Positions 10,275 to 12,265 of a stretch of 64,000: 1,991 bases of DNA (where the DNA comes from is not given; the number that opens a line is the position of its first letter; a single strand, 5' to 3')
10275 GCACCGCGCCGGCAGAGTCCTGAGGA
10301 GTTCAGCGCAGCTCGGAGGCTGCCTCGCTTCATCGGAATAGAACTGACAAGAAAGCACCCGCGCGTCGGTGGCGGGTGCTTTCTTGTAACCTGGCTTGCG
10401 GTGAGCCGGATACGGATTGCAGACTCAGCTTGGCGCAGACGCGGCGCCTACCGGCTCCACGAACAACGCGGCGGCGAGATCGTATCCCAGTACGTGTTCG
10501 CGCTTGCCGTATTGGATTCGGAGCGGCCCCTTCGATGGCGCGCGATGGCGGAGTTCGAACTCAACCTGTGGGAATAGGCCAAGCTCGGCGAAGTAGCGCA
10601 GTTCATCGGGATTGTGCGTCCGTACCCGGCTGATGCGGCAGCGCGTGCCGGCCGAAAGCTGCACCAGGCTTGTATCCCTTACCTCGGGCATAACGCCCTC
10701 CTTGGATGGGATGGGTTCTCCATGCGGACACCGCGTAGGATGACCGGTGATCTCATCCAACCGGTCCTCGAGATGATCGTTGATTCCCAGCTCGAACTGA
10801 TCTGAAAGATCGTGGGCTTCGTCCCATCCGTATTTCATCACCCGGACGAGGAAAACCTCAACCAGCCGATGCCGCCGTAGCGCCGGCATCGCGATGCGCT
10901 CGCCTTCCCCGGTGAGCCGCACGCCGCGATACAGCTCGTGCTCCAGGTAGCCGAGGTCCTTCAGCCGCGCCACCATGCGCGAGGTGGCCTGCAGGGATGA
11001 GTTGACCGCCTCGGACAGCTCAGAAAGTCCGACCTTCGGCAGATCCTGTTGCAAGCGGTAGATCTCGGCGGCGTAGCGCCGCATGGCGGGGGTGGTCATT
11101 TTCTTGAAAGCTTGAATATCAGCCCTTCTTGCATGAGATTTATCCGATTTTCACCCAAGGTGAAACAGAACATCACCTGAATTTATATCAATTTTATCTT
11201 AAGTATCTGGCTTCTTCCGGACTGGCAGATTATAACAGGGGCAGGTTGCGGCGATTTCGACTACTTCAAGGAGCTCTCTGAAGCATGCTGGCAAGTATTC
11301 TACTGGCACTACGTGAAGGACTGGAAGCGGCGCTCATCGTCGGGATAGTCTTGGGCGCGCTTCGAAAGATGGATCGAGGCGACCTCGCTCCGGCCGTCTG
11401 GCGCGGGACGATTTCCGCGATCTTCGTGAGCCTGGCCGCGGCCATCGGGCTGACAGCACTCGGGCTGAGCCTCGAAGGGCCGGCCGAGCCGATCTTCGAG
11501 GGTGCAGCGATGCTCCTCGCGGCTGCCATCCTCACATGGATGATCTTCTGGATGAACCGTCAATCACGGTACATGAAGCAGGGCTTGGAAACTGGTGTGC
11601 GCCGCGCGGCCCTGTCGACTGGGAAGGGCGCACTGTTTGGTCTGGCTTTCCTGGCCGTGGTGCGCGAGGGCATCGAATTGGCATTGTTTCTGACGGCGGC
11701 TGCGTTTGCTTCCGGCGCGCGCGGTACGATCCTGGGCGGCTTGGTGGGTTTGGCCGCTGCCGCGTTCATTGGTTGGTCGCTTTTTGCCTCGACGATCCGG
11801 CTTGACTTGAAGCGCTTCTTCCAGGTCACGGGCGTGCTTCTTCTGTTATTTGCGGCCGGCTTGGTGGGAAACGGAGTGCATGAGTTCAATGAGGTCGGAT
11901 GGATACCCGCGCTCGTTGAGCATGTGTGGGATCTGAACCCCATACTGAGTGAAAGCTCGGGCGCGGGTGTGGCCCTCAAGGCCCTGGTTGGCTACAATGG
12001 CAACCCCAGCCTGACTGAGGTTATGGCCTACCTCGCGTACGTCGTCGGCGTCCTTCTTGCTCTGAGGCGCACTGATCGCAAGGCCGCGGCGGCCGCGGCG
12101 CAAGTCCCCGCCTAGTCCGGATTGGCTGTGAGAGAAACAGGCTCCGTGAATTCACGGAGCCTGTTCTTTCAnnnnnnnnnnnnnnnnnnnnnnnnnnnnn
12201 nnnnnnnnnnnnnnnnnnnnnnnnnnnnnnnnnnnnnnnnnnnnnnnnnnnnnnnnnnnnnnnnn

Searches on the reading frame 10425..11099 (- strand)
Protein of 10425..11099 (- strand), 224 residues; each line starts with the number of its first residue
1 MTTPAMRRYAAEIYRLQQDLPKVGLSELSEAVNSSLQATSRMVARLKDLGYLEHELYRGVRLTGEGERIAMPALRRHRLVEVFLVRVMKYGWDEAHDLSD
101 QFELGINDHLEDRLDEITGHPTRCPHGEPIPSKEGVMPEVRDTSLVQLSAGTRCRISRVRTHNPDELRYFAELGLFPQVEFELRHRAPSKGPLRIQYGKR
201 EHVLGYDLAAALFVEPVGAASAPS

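Call 8: search_protein_families(library=ncbifam, proteins=[window:10425-11099:-], max_evalue=0.01)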
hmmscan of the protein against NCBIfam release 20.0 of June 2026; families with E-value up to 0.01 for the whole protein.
window:10425-11099:- (224 aa): 4 families
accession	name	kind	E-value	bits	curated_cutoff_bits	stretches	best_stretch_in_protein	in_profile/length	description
NF047407.1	TransRegMntRTherm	equivalog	4.2e-44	150.9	350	1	22-218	32-227/227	manganese-dependent transcriptional regulator MntR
NF053665.1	TransRegDtxRActin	equivalog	1.1e-19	70.8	290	1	28-136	30-138/233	iron-dependent transcriptional repressor DtxR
NF003025.0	PRK03902.1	equivalog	1.5e-12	47.7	138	1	1-110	1-105/142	transcriptional regulator MntR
NF008273.0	PRK11050.1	equivalog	3.9e-11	42.9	153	1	27-87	59-119/156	manganese-binding transcriptional regulator MntR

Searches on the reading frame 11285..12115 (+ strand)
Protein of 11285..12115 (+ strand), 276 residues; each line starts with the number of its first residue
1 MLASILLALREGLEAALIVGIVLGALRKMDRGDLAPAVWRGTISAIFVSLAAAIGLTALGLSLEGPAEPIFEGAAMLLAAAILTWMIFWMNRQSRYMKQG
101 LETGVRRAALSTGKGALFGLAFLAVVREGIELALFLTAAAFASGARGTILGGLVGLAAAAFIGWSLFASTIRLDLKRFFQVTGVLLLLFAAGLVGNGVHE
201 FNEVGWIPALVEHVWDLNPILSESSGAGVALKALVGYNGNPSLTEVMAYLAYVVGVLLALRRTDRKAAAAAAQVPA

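Call 8: search_protein_families(library=ncbifam, proteins=[window:11285-12115:+], max_evalue=0.01)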
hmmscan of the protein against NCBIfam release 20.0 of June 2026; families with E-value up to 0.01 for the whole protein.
window:11285-12115:+ (276 aa): 2 families
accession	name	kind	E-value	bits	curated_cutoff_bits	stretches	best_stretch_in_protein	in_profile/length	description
NF041756.1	EfeU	equivalog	6.1e-73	245.6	255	1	6-258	2-254/257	iron uptake transporter permease EfeU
TIGR00145.1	TIGR00145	subfamily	1e-52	179.5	303.8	1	1-258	4-265/282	EfeU/Ftr1 family ferrous iron transporter subunit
